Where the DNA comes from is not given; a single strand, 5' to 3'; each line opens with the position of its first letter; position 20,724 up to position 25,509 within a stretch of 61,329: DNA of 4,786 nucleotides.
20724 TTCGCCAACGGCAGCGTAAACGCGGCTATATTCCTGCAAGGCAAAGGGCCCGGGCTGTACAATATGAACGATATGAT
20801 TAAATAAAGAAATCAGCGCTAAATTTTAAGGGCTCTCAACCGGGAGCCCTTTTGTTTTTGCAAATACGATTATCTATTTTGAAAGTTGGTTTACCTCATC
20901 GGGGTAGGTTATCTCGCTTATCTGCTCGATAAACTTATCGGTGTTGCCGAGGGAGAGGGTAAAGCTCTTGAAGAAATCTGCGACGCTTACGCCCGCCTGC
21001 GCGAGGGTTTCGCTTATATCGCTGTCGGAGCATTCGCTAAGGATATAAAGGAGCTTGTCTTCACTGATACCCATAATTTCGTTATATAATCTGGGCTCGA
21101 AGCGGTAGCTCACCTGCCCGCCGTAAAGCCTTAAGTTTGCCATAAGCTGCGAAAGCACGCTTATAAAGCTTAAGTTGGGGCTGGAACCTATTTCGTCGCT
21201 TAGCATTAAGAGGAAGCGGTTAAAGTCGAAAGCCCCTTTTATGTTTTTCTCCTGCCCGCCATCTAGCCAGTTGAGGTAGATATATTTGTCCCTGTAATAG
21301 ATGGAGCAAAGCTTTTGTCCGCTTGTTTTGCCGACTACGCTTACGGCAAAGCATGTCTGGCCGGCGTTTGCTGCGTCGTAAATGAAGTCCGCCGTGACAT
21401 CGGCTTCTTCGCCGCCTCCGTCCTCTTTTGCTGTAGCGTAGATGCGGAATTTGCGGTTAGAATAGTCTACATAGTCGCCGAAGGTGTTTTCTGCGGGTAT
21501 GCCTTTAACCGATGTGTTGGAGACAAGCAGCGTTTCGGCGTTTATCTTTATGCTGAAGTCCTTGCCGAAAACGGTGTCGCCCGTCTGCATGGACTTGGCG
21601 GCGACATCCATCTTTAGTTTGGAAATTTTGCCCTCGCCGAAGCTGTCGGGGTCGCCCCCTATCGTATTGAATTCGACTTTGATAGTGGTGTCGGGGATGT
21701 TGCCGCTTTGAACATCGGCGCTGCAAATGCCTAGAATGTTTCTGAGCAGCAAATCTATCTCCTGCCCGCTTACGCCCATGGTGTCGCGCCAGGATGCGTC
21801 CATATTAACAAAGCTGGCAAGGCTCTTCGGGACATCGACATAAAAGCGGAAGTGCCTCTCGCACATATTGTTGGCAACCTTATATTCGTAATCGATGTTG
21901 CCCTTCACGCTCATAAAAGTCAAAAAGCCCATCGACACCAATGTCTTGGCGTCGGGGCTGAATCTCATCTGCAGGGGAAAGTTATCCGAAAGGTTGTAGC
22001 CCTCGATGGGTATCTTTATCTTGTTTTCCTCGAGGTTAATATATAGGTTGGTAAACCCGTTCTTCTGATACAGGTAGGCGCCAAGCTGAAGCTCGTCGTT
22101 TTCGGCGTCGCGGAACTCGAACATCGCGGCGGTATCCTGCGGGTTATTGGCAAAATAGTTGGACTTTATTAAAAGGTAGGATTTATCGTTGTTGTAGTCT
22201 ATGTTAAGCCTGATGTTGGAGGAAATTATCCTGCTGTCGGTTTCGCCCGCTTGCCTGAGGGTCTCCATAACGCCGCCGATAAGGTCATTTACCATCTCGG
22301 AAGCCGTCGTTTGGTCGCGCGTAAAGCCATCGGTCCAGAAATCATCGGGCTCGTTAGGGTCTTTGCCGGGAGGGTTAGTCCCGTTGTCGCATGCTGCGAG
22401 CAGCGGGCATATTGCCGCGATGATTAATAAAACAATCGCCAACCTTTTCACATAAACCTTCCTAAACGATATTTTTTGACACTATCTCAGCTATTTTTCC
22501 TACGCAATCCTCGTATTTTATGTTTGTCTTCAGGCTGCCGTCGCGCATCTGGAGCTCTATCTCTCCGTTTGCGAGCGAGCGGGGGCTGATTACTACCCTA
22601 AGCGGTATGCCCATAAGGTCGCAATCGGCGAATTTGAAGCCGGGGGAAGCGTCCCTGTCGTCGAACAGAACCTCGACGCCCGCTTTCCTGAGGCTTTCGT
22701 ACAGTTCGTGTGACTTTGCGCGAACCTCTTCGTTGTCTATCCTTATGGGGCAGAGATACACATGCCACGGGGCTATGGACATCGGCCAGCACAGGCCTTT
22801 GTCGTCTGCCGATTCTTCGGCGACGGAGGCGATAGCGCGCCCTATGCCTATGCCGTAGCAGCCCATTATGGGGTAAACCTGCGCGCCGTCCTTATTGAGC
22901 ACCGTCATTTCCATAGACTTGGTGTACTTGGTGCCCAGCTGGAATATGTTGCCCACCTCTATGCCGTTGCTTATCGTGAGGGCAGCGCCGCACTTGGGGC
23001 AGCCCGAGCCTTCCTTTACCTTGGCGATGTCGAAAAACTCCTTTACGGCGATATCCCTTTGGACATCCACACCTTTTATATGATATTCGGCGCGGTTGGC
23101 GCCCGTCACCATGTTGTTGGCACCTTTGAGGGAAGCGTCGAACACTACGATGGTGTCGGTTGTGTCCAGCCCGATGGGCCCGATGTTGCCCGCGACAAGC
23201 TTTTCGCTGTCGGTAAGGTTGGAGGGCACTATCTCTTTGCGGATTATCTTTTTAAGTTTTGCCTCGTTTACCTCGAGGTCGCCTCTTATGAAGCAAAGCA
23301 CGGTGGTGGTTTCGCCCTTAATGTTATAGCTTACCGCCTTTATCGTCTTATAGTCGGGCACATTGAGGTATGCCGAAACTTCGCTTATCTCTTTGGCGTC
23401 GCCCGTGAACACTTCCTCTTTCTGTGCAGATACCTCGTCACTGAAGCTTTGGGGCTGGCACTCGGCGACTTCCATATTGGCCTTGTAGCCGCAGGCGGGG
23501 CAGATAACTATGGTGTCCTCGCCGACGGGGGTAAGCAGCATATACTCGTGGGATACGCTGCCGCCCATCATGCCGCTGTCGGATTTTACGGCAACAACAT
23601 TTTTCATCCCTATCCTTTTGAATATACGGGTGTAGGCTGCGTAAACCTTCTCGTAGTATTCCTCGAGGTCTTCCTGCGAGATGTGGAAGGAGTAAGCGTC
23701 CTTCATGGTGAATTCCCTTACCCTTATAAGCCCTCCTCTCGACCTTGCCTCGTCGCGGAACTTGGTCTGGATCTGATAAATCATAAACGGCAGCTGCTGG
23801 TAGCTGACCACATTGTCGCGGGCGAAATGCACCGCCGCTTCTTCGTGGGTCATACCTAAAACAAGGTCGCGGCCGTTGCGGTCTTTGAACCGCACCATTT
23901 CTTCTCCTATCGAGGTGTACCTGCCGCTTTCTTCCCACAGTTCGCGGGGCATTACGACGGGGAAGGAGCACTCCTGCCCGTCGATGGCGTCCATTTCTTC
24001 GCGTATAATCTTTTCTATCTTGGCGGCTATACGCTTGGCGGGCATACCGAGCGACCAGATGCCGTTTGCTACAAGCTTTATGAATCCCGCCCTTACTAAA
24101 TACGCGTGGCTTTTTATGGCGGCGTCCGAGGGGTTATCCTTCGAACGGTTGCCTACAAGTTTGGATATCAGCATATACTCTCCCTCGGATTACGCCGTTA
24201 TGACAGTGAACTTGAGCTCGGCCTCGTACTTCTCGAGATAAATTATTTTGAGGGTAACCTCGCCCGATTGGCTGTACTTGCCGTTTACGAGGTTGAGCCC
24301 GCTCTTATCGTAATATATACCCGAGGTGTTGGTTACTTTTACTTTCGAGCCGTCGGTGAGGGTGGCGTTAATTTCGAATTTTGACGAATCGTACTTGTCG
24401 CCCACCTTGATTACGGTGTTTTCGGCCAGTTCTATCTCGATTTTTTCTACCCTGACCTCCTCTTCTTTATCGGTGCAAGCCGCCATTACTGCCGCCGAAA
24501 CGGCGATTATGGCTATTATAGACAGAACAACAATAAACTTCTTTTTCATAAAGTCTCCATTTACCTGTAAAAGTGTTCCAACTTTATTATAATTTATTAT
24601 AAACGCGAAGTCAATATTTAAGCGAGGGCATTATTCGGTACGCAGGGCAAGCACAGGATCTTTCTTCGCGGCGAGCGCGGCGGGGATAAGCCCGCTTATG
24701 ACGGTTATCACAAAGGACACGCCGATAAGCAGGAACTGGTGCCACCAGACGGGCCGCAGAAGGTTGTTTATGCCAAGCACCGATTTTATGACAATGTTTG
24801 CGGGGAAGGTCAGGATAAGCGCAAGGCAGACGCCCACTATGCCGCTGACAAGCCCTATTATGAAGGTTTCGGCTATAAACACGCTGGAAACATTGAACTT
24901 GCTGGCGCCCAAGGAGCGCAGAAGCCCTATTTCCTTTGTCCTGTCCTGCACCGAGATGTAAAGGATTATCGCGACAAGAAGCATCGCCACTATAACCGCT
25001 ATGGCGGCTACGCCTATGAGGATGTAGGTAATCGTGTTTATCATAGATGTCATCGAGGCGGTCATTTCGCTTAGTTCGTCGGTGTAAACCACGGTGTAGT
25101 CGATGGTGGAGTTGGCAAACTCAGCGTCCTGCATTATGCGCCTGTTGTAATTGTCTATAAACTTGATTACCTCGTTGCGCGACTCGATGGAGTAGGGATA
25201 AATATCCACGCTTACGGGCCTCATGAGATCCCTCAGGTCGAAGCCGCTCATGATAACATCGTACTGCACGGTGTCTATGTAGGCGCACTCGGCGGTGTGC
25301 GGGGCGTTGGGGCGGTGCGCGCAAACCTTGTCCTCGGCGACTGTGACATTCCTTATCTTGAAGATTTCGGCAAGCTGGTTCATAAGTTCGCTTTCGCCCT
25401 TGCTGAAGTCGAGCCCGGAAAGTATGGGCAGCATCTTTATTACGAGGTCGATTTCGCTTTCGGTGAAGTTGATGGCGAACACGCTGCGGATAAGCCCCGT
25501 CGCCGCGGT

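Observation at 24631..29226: Single-chain MacB/FtsX-type ABC transporter with a ~1100-aa extracytoplasmic domain built largely of ~28 tandem 20-residue repeats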

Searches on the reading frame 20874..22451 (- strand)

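Call 4: search_protein_families(library=pfam, proteins=[window:20874-22451:-], max_evalue=0.01)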
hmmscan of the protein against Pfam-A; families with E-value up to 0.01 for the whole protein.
window:20874-22451:- (525 aa): 1 family
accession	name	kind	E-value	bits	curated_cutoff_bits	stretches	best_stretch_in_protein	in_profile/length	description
PF24711.1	YxiG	-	0.0016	19.1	27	1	94-162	46-110/129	YxiG-like protein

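Call 5: search_protein_families(library=ncbifam, proteins=[window:20874-22451:-], max_evalue=0.01)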
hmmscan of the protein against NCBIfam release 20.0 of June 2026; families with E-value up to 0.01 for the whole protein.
window:20874-22451:- (525 aa): 0 families

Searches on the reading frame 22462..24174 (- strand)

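Call 4: search_protein_families(library=pfam, proteins=[window:22462-24174:-], max_evalue=0.01)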
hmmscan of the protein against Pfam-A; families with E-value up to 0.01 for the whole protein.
window:22462-24174:- (570 aa): 4 families
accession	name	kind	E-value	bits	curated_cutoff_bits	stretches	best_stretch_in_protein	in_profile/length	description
PF00587.30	tRNA-synt_2b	-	3.7e-33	115.5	29.3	1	95-454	2-178/179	tRNA synthetase class II core domain (G, H, P, S and T)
PF03129.25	HGTP_anticodon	-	1.3e-18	67.3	21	1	472-563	2-93/94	Anticodon binding domain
PF04073.20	tRNA_edit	-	6e-14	52.6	25.5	1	259-368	3-115/123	Aminoacyl-tRNA editing domain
PF21344.3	Zn_ribbon_LysW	-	4.2e-05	23.5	27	0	392-412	3-23/46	Alpha-aminoadipate carrier protein LysW-like, globular domain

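Call 5: search_protein_families(library=ncbifam, proteins=[window:22462-24174:-], max_evalue=0.01)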
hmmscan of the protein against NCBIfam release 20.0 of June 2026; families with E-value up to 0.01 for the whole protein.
window:22462-24174:- (570 aa): 13 families
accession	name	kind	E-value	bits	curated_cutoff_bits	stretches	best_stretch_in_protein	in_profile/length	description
NF006625.0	PRK09194.1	equivalog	2.6e-201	670.4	558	1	2-561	2-558/559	proline--tRNA ligase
TIGR00409.1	proS_fam_II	equivalog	4.7e-170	567.2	306.7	1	1-561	1-565/568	proline--tRNA ligase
NF008979.1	PRK12325.1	exception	8.5e-130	433.5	550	2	2-256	2-254/437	proline--tRNA ligase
TIGR00408.1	proS_fam_I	equivalog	1.2e-45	156.4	437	2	403-566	217-382/475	proline--tRNA ligase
TIGR00418.1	thrS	equivalog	5.8e-26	91.5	383.65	2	47-193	201-347/565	threonine--tRNA ligase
NF003211.1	PRK04173.1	equivalog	5.8e-20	71.6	312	2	459-557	354-450/454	glycine--tRNA ligase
NF003068.0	PRK03991.1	equivalog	1.1e-17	63.7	484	2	411-564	435-591/613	threonine--tRNA ligase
TIGR00389.1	glyS_dimeric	equivalog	2.8e-17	62.5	243.3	2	422-562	417-562/565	glycine--tRNA ligase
TIGR00442.1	hisS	equivalog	5e-11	42.2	286.75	1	47-195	14-157/406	histidine--tRNA ligase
NF002120.0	PRK00960.1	equivalog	5.3e-08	31.9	611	1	25-94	201-272/518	serine--tRNA ligase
TIGR00414.1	serS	equivalog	6e-07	28.8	301.65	1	67-190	193-316/418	serine--tRNA ligase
NF011484.0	PRK14894.1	equivalog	1.2e-05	23.7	1050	1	113-190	149-225/539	glycine--tRNA ligase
NF011500.0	PRK14938.1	equivalog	0.00097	18.2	362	1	452-558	257-360/387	Ser-tRNA(Thr) hydrolase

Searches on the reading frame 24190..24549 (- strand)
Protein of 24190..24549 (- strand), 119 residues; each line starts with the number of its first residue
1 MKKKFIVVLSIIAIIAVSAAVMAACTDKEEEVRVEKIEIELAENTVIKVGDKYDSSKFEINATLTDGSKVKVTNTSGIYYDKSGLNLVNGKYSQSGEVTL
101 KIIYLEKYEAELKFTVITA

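Call 4: search_protein_families(library=pfam, proteins=[window:24190-24549:-], max_evalue=0.01)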
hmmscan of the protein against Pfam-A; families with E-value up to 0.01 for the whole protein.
window:24190-24549:- (119 aa): 1 family
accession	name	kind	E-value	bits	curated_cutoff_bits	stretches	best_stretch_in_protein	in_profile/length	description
PF13670.12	PepSY_2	-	0.00068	20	24.3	1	10-73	4-71/83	Peptidase propeptide and YPEB domain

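Call 5: search_protein_families(library=ncbifam, proteins=[window:24190-24549:-], max_evalue=0.01)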
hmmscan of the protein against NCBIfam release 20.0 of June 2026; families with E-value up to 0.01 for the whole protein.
window:24190-24549:- (119 aa): 3 families
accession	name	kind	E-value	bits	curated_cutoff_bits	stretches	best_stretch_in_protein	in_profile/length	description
NF045961.1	MAG5150_fam_LP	equivalog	0.00028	20.4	80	1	1-63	1-63/331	MAG5150 family histidine triad lipoprotein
NF045726.2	XXplasma_LP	domain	0.00033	20.9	19.3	1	3-28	1-26/27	Vmc-like lipoprotein signal peptide domain-containing protein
NF040942.2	hypo_ExtJ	equivalog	0.0051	17.2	52.5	0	1-69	1-57/77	selenite/tellurite reduction operon protein ExtJ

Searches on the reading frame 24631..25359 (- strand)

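Call 61: search_protein_families(library=pfam, proteins=[window:24631-25359:-], max_evalue=10)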
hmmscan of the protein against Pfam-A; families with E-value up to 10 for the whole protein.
window:24631-25359:- (242 aa): 7 families
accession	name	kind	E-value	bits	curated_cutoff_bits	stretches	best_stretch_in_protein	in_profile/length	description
PF02687.27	FtsX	-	2.9e-16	60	25.5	1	117-235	3-120/120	FtsX-like permease C-terminal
PF07332.16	Phage_holin_3_6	-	0.048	14.2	28.4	2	167-236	34-100/116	Putative Actinobacterial Holin-X, holin superfamily III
PF17410.7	Stevor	-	0.11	12.4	25.4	1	81-142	204-262/275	Subtelomeric Variable Open Reading frame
PF06143.16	Baculo_11_kDa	-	0.66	10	28.4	1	80-141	6-65/84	Baculovirus 11 kDa family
PF02009.21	RIFIN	-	1.2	9.4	32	1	68-135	241-305/327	Rifin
PF01275.24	Myelin_PLP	-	4.1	7.5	23.8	1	99-183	54-136/231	Myelin proteolipid protein (PLP or lipophilin)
PF13572.11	DUF4134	-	8.4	7.2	26.5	1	93-144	21-72/93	Domain of unknown function (DUF4134)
